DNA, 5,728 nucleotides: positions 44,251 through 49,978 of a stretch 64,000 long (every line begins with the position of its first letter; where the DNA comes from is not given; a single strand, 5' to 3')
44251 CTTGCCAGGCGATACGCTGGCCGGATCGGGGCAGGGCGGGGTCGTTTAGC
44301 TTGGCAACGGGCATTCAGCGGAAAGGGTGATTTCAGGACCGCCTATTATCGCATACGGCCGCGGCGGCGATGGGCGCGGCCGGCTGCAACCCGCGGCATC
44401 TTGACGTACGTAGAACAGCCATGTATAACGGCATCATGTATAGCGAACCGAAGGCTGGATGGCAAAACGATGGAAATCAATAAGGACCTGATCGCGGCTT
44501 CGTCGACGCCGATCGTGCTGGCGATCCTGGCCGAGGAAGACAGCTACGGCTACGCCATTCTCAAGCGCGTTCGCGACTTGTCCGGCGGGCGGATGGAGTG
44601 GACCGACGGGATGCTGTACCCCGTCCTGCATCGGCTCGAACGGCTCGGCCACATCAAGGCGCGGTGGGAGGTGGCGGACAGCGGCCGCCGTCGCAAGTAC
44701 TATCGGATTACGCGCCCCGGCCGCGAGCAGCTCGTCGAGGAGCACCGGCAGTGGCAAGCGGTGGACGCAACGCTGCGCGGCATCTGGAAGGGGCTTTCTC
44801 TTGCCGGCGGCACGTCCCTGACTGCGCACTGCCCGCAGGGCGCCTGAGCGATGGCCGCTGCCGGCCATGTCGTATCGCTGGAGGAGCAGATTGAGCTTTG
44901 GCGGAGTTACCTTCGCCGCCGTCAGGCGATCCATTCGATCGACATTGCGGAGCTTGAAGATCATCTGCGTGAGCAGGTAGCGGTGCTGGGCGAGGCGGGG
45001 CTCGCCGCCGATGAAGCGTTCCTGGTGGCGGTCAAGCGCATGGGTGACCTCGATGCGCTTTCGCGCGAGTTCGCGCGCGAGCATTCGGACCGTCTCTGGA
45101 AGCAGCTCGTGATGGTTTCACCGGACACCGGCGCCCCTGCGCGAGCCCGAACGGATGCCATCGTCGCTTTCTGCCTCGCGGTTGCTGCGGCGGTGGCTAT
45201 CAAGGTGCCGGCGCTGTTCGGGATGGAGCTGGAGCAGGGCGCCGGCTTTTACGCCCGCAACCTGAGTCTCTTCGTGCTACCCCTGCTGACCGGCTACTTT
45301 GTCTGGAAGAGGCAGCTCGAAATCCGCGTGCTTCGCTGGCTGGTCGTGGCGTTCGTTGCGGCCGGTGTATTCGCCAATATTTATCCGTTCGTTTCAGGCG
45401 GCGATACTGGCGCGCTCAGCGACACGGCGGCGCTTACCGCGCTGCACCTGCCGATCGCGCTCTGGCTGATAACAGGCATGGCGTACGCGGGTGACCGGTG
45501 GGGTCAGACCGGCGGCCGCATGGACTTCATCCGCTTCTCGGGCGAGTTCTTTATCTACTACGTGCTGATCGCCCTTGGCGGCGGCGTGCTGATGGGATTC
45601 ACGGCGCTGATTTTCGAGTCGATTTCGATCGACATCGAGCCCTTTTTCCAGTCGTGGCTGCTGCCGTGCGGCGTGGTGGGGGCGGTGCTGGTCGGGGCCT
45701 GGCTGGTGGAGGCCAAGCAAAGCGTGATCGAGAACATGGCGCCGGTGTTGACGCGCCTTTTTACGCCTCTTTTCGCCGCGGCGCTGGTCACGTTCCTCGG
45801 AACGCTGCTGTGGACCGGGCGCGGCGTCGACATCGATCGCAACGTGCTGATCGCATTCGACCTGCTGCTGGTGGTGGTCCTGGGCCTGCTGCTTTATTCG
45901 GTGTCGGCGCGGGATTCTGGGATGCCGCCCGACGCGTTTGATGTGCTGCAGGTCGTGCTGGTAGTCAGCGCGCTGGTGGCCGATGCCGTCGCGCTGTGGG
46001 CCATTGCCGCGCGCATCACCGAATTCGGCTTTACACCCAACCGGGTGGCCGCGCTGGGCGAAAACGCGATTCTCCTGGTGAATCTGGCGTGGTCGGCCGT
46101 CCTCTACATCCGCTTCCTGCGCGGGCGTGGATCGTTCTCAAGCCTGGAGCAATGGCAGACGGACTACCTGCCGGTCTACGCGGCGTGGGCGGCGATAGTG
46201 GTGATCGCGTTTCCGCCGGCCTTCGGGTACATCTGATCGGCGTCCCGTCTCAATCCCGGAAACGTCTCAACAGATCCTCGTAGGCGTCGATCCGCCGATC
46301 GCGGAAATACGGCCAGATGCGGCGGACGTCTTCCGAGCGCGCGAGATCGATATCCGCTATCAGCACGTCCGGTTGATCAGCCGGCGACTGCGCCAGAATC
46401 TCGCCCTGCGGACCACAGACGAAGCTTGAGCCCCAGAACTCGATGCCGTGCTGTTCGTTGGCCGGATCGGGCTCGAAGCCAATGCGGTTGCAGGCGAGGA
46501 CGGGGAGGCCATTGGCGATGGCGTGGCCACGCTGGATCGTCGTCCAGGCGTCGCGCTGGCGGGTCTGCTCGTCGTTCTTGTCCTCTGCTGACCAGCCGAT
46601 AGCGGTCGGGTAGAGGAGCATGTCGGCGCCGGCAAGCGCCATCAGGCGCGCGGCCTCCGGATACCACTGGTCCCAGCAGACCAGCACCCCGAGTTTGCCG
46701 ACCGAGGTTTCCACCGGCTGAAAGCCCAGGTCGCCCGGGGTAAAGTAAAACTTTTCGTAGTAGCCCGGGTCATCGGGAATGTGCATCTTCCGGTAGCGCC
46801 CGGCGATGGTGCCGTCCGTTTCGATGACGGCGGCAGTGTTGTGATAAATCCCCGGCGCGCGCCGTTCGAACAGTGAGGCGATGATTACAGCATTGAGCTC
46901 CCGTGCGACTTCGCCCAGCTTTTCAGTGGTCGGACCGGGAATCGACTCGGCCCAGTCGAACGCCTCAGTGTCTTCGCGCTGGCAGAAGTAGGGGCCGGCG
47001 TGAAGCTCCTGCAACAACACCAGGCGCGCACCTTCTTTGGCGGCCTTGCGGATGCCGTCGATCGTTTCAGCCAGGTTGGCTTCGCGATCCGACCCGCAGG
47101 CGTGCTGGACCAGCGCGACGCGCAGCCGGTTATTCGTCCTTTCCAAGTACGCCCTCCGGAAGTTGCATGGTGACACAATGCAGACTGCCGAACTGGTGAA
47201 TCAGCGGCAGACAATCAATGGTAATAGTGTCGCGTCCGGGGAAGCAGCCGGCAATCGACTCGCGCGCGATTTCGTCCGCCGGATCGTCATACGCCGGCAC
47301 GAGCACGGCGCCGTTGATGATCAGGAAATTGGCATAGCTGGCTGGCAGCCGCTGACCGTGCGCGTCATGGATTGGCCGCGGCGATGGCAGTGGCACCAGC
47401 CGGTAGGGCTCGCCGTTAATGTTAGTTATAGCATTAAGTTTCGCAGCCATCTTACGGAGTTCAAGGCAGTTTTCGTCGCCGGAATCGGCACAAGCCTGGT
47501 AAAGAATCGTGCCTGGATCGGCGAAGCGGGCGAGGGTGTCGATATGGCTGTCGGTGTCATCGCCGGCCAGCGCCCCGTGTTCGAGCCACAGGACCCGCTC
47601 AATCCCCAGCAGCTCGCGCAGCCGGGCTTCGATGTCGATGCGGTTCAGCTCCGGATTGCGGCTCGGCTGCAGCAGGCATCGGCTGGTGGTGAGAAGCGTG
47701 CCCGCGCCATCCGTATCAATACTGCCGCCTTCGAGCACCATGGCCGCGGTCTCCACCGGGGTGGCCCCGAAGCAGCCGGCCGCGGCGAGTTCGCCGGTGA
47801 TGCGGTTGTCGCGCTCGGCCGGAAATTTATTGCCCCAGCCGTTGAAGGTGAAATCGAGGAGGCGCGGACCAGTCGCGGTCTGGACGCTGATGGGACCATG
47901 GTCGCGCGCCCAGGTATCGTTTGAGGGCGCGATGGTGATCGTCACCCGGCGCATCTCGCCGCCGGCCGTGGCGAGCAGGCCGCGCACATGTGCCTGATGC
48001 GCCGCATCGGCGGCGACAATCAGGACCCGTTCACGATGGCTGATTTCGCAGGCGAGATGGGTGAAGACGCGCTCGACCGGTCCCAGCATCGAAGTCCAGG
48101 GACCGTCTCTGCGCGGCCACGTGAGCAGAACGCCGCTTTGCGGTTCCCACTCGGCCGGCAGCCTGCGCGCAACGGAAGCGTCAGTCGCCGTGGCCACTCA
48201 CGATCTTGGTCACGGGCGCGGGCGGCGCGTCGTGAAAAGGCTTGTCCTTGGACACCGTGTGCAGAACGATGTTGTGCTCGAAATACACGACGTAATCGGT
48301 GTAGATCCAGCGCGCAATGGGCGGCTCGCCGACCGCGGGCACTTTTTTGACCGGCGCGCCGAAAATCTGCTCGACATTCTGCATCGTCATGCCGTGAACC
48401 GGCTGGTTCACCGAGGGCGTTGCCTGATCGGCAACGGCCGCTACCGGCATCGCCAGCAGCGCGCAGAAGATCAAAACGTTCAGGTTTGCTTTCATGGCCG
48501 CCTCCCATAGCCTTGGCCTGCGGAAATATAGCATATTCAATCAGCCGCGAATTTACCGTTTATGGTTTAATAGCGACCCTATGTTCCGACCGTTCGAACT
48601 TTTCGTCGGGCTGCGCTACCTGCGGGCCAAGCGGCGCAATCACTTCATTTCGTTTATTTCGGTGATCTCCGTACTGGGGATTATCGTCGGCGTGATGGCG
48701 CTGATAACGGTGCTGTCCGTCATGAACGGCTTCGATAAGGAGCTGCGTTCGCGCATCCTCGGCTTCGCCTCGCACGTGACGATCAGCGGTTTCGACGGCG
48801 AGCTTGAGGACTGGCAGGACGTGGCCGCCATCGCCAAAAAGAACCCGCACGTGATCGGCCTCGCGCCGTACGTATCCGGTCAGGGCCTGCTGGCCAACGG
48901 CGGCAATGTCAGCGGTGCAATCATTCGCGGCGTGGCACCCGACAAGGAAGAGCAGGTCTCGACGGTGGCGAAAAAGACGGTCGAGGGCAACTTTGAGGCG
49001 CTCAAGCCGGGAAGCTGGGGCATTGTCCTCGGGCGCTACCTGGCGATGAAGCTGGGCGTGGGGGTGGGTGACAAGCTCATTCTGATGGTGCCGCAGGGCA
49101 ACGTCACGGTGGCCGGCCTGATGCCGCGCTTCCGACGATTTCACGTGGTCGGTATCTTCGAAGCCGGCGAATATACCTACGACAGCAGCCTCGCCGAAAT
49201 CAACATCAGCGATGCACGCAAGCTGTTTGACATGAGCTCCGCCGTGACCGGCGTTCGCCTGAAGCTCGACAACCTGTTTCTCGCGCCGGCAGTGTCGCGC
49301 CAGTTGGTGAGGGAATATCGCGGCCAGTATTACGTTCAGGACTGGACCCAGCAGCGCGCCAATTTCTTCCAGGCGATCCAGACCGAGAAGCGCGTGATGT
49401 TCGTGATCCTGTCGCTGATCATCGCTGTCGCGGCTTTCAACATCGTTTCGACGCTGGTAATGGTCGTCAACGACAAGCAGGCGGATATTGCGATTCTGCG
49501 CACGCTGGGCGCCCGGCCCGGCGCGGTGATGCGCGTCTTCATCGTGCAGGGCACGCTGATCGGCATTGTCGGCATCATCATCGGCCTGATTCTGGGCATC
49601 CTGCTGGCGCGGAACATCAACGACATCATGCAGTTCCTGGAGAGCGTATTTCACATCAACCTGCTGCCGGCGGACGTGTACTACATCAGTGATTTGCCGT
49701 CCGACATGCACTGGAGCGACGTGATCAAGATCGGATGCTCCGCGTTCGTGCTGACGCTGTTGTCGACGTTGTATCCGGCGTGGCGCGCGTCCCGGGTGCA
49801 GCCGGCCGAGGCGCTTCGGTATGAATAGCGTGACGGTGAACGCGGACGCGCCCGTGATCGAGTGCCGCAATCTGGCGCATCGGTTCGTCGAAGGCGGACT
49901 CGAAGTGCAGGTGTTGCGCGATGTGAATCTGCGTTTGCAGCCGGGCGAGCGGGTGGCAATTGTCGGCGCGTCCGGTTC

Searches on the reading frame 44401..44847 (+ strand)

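Call 59: search_protein_families(library=pfam, max_evalue=0.00001, proteins=[window:44401-44847:+])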
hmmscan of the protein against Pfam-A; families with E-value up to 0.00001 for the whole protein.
window:44401-44847:+ (148 aa): 1 family
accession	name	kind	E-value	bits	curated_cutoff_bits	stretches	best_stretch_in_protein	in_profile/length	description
PF03551.20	PadR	-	5.8e-23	81.1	27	1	39-111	1-73/75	Transcriptional regulator PadR-like family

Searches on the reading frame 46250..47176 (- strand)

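Call 59: search_protein_families(library=pfam, max_evalue=0.00001, proteins=[window:46250-47176:-])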
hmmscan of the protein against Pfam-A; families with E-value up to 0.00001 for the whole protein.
window:46250-47176:- (308 aa): 1 family
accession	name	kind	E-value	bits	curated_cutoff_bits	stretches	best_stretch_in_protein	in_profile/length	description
PF00795.27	CN_hydrolase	-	1.5e-65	221.5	23.2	1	19-286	1-256/256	Carbon-nitrogen hydrolase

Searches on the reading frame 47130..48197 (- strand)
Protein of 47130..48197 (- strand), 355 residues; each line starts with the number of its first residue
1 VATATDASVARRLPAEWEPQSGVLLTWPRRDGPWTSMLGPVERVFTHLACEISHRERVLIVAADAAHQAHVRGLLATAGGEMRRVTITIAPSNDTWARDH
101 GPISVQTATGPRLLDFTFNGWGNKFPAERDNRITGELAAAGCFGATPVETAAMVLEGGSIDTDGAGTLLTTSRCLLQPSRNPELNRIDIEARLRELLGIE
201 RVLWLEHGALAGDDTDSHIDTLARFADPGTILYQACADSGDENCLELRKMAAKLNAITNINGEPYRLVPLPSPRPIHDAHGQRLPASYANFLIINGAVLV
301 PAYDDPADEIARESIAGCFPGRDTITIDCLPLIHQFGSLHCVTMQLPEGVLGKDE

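Call 59: search_protein_families(library=pfam, max_evalue=0.00001, proteins=[window:47130-48197:-])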
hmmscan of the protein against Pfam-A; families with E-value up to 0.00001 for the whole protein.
window:47130-48197:- (355 aa): 1 family
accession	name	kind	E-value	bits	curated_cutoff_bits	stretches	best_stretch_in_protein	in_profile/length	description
PF04371.20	PAD_porph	-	1.8e-117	392.6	25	1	12-347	1-321/321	Porphyromonas-type peptidyl-arginine deiminase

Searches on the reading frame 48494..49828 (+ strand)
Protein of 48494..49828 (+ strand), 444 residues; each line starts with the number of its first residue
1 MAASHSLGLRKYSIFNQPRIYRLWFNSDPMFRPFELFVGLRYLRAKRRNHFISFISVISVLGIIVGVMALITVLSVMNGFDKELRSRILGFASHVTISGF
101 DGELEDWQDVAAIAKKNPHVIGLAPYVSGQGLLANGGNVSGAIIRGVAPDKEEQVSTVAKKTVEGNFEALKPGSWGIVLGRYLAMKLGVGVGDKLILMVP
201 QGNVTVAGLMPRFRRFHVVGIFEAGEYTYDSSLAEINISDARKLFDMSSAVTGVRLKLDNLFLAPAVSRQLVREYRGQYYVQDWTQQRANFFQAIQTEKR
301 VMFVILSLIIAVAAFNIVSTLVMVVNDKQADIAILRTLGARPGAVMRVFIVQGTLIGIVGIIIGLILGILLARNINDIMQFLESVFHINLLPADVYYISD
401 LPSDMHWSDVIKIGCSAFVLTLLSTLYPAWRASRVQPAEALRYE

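Call 27: search_protein_families(library=pfam, proteins=[window:48494-49828:+])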
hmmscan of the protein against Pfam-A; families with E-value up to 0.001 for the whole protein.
window:48494-49828:+ (444 aa): 2 families
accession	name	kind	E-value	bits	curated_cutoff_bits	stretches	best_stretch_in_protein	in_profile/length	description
PF12704.14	MacB_PCD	-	3.4e-19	70.4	27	1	56-224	1-156/207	MacB-like periplasmic core domain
PF02687.27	FtsX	-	3.7e-18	66.1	25.5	1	304-437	2-120/120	FtsX-like permease C-terminal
